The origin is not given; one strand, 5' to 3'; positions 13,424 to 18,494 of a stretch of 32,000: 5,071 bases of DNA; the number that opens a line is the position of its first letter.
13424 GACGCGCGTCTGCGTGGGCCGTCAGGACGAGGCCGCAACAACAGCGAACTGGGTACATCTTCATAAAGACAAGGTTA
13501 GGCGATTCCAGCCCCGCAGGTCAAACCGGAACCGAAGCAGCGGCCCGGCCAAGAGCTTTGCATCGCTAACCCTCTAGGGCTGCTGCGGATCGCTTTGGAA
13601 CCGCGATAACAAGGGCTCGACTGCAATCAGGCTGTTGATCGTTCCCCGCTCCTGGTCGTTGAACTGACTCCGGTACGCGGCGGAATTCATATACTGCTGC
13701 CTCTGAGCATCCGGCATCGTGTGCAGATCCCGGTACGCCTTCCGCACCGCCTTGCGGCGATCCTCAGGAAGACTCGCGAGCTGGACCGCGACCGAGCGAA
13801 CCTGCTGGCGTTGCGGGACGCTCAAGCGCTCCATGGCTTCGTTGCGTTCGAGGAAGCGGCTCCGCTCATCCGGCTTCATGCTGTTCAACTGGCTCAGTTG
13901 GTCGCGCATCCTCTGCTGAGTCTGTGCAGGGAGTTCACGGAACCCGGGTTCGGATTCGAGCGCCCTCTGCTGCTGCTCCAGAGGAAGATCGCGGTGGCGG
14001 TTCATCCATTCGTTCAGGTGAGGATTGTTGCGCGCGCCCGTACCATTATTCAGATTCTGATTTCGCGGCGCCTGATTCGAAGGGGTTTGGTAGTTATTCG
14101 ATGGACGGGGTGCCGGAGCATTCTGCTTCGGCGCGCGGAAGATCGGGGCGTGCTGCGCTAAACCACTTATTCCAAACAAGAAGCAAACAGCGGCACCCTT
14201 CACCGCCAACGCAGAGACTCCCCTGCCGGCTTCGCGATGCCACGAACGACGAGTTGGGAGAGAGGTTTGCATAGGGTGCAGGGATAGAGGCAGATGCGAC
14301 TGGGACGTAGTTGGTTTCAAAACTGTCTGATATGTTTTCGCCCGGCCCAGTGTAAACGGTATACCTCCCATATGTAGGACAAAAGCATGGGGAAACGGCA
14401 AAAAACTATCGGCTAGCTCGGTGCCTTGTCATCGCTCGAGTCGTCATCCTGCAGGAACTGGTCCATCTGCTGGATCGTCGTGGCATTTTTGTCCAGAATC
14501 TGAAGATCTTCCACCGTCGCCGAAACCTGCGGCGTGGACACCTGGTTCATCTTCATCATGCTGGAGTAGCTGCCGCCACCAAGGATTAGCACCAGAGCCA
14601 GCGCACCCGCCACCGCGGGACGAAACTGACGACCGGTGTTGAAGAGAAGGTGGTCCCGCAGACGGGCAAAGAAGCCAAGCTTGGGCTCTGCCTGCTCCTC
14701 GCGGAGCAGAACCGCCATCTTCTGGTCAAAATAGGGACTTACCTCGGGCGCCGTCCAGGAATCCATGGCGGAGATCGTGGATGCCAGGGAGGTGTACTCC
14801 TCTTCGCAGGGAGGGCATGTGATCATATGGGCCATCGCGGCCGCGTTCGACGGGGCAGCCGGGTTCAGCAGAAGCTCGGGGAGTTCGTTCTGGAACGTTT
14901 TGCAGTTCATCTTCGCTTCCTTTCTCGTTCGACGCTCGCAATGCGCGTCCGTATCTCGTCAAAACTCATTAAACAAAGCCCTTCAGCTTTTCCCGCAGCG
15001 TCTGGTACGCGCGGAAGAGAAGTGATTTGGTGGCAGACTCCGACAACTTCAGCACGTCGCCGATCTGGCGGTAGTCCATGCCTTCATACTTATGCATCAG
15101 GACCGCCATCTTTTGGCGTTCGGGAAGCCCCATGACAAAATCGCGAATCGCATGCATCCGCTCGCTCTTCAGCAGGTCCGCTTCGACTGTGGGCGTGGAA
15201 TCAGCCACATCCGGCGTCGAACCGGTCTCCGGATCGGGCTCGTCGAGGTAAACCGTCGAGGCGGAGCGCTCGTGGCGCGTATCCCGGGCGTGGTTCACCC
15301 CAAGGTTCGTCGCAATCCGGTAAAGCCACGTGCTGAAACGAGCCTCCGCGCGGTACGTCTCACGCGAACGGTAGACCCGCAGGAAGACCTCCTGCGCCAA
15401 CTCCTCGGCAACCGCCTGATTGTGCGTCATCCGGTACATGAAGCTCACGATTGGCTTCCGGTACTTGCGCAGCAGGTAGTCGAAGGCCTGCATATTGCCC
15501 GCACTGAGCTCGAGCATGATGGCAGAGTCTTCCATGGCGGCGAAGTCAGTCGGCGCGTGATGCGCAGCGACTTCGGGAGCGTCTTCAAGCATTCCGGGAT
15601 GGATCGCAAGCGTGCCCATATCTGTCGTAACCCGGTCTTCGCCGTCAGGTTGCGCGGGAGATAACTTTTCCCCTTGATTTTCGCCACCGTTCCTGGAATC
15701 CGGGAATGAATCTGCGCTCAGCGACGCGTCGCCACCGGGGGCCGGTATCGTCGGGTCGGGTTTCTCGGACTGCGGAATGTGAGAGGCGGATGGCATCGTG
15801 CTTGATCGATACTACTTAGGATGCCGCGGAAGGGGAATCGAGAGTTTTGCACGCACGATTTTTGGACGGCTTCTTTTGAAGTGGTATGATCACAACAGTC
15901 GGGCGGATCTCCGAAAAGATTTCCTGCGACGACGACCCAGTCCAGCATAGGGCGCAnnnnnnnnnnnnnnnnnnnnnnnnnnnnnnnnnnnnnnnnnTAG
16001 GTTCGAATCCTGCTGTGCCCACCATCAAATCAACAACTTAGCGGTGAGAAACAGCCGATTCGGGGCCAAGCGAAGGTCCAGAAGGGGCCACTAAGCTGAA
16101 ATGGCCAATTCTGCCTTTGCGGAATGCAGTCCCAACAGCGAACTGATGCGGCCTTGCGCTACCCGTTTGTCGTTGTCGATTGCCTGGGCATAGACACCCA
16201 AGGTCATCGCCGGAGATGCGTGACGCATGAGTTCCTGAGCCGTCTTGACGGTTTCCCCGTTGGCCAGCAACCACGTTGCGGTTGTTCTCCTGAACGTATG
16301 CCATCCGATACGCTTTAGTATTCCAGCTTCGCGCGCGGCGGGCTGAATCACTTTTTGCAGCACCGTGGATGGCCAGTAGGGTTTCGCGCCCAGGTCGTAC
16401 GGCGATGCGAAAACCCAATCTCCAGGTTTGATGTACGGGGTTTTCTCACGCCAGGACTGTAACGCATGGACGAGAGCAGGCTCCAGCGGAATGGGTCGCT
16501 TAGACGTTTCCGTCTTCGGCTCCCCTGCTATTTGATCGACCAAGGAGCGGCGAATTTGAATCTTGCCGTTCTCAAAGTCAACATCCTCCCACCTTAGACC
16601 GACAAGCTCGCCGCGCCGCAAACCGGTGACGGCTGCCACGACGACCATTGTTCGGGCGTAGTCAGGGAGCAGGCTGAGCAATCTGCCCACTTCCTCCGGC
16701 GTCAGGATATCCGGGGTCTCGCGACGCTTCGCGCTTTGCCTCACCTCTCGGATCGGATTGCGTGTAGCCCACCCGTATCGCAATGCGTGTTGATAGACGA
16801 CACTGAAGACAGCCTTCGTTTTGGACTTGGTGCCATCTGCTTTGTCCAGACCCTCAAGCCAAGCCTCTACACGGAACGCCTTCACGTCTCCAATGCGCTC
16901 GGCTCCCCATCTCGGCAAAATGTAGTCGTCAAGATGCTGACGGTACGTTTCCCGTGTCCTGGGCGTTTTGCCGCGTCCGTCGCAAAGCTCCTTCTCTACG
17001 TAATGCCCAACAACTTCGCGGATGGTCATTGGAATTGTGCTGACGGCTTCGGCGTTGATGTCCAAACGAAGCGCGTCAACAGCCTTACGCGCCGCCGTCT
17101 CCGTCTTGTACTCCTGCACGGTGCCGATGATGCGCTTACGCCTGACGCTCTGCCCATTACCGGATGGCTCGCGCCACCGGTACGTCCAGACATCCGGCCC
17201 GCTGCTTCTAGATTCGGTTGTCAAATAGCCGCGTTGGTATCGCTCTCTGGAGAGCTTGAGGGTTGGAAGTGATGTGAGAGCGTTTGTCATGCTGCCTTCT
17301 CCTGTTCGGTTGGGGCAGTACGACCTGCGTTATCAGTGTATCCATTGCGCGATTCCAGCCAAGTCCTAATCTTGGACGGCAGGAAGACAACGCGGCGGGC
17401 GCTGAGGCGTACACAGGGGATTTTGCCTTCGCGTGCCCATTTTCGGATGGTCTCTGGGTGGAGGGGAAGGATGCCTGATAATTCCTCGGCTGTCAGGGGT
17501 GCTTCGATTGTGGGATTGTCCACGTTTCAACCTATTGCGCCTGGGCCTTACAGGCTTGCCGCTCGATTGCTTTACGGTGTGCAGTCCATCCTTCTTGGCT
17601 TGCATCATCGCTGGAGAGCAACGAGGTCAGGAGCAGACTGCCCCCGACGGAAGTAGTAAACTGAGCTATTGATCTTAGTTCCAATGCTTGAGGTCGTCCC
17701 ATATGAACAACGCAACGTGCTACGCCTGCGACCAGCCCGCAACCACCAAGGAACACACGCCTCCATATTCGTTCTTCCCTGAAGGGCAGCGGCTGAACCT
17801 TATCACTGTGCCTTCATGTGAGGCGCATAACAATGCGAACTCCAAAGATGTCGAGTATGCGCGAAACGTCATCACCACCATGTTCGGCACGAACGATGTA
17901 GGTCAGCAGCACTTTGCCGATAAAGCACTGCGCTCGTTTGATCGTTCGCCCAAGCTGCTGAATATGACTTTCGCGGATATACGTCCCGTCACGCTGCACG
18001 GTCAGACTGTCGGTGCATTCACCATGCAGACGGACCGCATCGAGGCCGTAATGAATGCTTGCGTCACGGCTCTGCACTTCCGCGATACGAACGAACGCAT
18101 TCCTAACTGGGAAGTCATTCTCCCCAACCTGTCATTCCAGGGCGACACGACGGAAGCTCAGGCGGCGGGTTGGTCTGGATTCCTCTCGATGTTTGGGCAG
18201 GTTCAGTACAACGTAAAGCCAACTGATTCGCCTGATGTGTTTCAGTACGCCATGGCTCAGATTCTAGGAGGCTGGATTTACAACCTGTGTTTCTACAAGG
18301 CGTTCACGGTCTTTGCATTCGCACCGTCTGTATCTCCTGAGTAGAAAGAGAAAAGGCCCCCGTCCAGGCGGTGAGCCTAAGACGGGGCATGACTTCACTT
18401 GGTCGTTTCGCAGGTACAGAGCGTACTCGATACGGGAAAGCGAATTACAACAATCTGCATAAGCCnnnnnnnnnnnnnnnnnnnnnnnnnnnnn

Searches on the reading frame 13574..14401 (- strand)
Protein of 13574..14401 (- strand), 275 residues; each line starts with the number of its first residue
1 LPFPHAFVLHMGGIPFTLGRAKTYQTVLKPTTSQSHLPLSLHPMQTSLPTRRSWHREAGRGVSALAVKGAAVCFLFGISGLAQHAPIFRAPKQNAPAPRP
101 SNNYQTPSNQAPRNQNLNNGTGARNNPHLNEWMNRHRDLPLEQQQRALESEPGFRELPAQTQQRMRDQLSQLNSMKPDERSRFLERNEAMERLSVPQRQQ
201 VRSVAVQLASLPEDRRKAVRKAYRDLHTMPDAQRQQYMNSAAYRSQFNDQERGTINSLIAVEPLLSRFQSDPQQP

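Call 43: search_protein_families(library=pfam, proteins=[window:13574-14401:-], max_evalue=0.01)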
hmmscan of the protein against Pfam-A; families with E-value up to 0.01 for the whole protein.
window:13574-14401:- (275 aa): 1 family
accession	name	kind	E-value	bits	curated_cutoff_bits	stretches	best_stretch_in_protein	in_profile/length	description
PF11304.13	DUF3106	-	2e-16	60.8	24.3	1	137-237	2-102/104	Protein of unknown function (DUF3106)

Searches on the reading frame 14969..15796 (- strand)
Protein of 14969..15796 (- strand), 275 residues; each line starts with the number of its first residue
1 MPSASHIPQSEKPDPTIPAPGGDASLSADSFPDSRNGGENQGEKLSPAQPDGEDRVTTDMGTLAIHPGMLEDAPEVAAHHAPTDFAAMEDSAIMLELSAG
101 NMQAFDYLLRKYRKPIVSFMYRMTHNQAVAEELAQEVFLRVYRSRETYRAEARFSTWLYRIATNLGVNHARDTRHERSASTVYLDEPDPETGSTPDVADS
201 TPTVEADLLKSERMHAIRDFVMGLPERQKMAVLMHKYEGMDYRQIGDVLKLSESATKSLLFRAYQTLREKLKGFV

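Call 43: search_protein_families(library=pfam, proteins=[window:14969-15796:-], max_evalue=0.01)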
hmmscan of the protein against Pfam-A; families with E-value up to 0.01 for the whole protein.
window:14969-15796:- (275 aa): 3 families
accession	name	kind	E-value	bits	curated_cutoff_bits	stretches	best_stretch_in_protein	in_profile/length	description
PF04542.20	Sigma70_r2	-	7.7e-18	64.5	24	1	108-174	1-69/71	Sigma-70 region 2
PF08281.18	Sigma70_r4_2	-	5.3e-13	48.8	25.7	1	216-267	3-54/54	Sigma-70, region 4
PF04545.22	Sigma70_r4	-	4e-09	36.3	24.1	1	223-269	4-50/50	Sigma-70, region 4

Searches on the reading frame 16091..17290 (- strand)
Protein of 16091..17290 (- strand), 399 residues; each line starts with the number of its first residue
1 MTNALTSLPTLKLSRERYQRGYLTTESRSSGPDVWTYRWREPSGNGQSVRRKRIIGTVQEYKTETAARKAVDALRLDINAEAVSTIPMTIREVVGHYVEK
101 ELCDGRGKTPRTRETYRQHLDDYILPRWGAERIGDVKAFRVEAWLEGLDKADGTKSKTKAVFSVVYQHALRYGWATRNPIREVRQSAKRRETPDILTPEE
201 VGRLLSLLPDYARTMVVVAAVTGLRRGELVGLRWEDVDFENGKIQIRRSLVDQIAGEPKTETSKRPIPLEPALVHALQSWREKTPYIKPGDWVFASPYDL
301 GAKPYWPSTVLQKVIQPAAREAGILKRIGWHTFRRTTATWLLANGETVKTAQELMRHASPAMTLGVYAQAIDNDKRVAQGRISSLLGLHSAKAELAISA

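Call 5: search_protein_families(library=pfam, proteins=[window:16091-17290:-], max_evalue=0.1)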
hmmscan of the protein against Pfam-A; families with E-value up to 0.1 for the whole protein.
window:16091-17290:- (399 aa): 3 families
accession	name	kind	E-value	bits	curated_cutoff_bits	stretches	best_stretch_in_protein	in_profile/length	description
PF00589.27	Phage_integrase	-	3e-26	92.7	27.1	1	196-370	3-168/172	Phage integrase family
PF22022.2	Phage_int_M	-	1e-05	26.1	27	1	107-185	15-95/96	Phage integrase central domain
PF11917.13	DUF3435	-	0.023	14.1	25.8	0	311-376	178-246/418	Protein of unknown function (DUF3435)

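Call 6: search_protein_families(library=phrogs, proteins=[window:16091-17290:-], max_evalue=0.1)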
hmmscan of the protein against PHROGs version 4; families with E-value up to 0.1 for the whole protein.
window:16091-17290:- (399 aa): 8 families
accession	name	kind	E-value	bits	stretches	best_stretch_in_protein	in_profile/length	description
phrog_1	-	integration and excision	4.1e-65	222.2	1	30-392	119-457/611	integrase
phrog_216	-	integration and excision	9.3e-38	131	1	157-377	17-231/301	integrase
phrog_7685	-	integration and excision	2.2e-06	28.4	1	252-379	116-232/240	integrase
phrog_7244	-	integration and excision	3.5e-06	27.5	1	123-237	105-223/263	integrase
phrog_37709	-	unknown function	9.9e-05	23.3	1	176-240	43-105/116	-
phrog_7269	-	integration and excision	0.00017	22.4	1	312-369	14-68/89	integrase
phrog_23783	-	integration and excision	0.0054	17.7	1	59-180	34-149/162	integrase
phrog_5830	-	integration and excision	0.081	13.1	0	196-288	112-197/318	integrase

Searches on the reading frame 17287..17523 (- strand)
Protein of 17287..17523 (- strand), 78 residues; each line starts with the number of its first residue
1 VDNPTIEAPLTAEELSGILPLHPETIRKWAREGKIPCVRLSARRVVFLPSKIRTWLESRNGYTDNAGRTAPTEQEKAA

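Call 105: search_protein_families(library=pfam, proteins=[window:17287-17523:-], max_evalue=0.05)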
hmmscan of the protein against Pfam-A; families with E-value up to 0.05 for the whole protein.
window:17287-17523:- (78 aa): 5 families
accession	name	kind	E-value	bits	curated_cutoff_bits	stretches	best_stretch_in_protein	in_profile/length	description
PF12728.13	HTH_17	-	1.6e-10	41.5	27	1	10-59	2-50/51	Helix-turn-helix domain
PF00376.29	MerR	-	0.00011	22.4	28.2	1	14-44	4-35/38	MerR family regulatory protein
PF13411.12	MerR_1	-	0.0013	19.2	21.6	1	11-47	2-38/69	MerR HTH family regulatory protein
PF23359.1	Lsr2_DNA-bd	-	0.021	14.6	26.9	0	23-33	6-16/37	Lsr2 DNA-binding domain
PF07037.17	YfeC-like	-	0.042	14.6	22.9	1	10-66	1-62/122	Transcription regulator YfeC-like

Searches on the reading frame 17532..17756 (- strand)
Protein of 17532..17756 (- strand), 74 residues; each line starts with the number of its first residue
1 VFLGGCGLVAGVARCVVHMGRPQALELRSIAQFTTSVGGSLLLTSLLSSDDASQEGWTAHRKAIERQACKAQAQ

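Call 105: search_protein_families(library=pfam, proteins=[window:17532-17756:-], max_evalue=0.05)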
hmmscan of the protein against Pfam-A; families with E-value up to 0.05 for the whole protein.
window:17532-17756:- (74 aa): 1 family
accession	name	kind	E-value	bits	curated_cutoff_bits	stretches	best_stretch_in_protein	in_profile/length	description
PF15105.11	TMEM61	-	0.029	14.6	30.1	1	21-56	49-83/189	TMEM61 protein family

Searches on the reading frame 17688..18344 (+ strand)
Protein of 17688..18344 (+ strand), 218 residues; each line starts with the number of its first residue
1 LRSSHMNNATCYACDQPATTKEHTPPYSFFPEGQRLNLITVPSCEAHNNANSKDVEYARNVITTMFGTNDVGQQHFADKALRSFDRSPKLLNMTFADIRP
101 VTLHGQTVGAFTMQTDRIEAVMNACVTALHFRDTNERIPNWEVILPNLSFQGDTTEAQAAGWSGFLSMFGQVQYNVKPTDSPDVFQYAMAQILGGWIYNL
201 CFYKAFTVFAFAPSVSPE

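Call 5: search_protein_families(library=pfam, proteins=[window:17688-18344:+], max_evalue=0.1)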
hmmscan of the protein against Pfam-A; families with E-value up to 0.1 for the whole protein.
window:17688-18344:+ (218 aa): 0 families

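Call 6: search_protein_families(library=phrogs, proteins=[window:17688-18344:+], max_evalue=0.1)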
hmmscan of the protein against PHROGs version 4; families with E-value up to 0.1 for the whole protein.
window:17688-18344:+ (218 aa): 0 families

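Call 44: search_protein_families(library=padloc, proteins=[window:17688-18344:+], max_evalue=0.01)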
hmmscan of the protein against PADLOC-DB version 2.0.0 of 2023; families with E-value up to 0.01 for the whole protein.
window:17688-18344:+ (218 aa): 0 families

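Call 94: search_protein_families(library=ncbifam, proteins=[window:17688-18344:+], max_evalue=0.1)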
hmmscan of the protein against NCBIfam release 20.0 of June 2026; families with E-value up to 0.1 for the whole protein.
window:17688-18344:+ (218 aa): 0 families
